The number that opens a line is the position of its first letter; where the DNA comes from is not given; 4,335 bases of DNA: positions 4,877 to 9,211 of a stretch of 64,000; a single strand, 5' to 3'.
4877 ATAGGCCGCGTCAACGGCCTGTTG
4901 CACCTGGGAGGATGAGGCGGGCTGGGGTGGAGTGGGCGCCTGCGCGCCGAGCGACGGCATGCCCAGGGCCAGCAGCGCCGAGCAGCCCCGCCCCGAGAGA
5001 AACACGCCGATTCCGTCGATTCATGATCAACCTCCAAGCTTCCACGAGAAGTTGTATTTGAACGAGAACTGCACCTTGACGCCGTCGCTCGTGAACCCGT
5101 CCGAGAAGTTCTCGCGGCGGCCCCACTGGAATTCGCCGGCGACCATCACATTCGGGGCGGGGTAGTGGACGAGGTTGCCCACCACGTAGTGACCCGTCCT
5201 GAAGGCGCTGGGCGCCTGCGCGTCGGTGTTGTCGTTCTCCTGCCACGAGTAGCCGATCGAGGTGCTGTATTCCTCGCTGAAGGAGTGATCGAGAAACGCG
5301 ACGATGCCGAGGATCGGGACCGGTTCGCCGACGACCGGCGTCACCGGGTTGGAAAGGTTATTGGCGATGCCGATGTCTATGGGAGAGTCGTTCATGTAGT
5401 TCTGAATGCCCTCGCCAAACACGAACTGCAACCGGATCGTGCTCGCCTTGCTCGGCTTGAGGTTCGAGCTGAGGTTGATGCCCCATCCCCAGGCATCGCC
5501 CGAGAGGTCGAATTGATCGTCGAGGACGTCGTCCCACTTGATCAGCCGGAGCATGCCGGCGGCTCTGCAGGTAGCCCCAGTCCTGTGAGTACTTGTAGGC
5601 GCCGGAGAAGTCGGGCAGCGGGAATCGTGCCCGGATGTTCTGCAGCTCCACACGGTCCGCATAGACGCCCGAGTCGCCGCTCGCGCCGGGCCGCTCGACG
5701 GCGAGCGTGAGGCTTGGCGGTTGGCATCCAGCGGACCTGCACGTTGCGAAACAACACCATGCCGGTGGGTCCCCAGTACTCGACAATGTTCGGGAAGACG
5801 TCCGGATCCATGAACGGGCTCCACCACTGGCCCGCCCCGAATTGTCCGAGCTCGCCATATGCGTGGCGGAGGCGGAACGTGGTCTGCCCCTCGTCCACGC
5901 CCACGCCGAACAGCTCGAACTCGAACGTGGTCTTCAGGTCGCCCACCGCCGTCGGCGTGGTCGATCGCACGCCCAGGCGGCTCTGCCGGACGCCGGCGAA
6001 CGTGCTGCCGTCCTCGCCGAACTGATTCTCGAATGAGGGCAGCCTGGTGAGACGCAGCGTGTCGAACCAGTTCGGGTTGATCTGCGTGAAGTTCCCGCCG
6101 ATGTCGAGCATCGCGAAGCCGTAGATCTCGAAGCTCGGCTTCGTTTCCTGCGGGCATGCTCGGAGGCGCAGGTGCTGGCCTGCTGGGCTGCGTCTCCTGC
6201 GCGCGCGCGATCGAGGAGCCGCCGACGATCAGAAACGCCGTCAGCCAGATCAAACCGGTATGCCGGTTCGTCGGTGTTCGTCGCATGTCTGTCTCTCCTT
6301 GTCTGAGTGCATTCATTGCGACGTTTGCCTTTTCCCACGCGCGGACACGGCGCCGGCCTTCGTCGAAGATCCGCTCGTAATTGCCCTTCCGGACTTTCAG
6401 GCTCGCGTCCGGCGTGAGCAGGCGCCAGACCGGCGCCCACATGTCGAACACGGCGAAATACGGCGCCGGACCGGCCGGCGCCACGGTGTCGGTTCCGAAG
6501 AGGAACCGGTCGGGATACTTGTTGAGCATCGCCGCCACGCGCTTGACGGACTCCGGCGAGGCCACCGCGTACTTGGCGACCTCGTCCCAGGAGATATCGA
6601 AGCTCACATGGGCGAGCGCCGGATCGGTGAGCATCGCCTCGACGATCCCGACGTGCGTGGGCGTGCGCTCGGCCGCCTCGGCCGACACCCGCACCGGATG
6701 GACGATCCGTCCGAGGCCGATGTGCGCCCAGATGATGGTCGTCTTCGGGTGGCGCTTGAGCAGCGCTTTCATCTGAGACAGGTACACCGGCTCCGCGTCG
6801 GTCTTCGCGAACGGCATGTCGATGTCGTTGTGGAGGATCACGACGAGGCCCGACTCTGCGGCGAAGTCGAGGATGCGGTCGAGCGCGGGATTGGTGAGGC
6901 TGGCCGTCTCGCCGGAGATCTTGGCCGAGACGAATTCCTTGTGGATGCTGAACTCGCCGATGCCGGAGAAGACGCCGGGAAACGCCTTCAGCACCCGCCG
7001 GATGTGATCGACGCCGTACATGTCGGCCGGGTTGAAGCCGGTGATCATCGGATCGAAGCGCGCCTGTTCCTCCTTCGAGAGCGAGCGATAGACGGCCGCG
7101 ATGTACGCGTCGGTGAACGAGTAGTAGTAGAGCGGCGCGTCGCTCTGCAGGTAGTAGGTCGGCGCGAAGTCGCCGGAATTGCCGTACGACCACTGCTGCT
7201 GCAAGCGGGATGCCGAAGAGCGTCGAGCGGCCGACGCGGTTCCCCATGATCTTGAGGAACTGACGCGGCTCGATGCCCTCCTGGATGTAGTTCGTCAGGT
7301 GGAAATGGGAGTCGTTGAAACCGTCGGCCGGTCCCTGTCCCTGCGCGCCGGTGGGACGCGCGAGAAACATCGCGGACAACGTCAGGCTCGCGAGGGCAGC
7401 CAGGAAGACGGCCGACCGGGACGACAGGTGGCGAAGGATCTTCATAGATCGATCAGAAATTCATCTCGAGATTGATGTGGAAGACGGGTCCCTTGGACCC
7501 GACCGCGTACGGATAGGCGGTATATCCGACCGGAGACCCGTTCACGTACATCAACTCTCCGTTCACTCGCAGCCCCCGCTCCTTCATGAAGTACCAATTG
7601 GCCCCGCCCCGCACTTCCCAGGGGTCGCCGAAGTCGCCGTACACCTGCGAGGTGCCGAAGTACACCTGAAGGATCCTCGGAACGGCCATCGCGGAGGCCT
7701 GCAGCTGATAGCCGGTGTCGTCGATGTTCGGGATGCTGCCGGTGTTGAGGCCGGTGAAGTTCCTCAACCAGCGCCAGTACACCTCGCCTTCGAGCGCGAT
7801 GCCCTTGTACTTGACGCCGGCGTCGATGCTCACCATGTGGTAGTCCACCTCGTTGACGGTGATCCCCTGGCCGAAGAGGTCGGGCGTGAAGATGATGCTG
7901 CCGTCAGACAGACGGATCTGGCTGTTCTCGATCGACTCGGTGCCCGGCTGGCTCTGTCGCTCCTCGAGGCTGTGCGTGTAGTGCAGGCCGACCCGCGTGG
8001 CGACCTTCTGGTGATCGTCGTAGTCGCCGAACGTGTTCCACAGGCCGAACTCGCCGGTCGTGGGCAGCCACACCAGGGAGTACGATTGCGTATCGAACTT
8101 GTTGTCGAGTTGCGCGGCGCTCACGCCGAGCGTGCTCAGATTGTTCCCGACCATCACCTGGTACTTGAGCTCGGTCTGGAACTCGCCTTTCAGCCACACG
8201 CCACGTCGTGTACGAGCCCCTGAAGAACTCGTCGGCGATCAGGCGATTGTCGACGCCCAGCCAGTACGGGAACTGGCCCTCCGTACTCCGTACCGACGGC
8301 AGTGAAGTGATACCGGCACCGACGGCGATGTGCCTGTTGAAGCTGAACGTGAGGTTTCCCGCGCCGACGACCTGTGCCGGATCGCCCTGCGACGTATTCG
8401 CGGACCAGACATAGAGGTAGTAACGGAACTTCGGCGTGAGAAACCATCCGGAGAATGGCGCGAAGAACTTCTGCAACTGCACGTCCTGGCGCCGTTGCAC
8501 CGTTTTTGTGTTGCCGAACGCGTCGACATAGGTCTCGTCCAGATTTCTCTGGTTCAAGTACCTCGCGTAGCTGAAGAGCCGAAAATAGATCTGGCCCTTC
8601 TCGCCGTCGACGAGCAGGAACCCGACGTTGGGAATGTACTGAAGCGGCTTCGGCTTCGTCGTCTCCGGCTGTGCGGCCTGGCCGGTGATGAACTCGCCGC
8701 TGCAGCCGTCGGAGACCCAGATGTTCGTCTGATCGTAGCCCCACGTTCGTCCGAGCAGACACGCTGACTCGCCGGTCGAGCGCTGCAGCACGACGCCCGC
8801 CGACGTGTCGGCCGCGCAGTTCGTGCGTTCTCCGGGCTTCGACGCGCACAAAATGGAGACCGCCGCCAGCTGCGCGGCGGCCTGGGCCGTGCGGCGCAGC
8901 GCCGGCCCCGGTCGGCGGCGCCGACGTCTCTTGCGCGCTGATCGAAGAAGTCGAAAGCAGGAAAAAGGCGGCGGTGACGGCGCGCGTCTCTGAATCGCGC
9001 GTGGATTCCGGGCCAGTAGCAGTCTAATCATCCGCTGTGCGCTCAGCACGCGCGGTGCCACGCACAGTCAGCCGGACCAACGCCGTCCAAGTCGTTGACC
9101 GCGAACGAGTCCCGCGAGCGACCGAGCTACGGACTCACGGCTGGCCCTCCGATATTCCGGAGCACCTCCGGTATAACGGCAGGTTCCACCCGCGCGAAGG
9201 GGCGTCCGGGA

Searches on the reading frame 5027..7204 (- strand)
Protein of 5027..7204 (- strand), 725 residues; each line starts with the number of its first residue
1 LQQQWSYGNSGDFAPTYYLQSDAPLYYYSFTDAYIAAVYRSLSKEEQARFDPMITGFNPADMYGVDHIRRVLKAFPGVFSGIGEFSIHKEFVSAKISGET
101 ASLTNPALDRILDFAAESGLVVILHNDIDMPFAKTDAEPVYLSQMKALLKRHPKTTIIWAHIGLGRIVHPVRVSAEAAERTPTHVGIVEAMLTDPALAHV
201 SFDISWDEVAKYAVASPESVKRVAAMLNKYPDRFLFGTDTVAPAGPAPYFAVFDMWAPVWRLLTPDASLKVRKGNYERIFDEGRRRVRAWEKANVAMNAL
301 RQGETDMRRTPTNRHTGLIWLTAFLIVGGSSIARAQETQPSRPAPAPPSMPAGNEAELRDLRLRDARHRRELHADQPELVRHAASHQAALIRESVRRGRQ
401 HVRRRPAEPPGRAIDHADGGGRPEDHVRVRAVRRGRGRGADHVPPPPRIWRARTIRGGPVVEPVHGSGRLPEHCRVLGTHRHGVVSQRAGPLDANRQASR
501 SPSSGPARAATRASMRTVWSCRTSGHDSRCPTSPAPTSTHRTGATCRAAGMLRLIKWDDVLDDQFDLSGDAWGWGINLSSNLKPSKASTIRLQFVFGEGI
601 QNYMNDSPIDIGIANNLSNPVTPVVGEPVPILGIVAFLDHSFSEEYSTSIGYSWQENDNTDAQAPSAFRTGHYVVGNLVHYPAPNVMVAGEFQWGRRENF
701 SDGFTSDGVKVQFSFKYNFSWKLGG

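Call 28: search_protein_families(library=pfam, proteins=[window:5027-7204:-], max_evalue=0.01)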
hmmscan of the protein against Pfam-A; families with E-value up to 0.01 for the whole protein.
window:5027-7204:- (725 aa): 1 family
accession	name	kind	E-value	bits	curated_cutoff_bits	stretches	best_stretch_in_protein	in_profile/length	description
PF04909.20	Amidohydro_2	-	2.6e-10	41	26.4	1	44-280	71-287/289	Amidohydrolase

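Call 64: search_protein_families(library=ncbifam, proteins=[window:5027-7204:-], max_evalue=0.00001)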
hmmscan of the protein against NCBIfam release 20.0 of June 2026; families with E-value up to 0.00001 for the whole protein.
window:5027-7204:- (725 aa): 0 families

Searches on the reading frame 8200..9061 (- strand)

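Call 19: search_protein_families(library=pfam, proteins=[window:8200-9061:-], max_evalue=0.01)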
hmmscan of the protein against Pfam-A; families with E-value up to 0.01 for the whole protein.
window:8200-9061:- (287 aa): 1 family
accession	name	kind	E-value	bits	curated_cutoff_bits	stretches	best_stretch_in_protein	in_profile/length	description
PF11218.13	DUF3011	-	2.8e-13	50.7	25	1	70-135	2-67/197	Protein of unknown function (DUF3011)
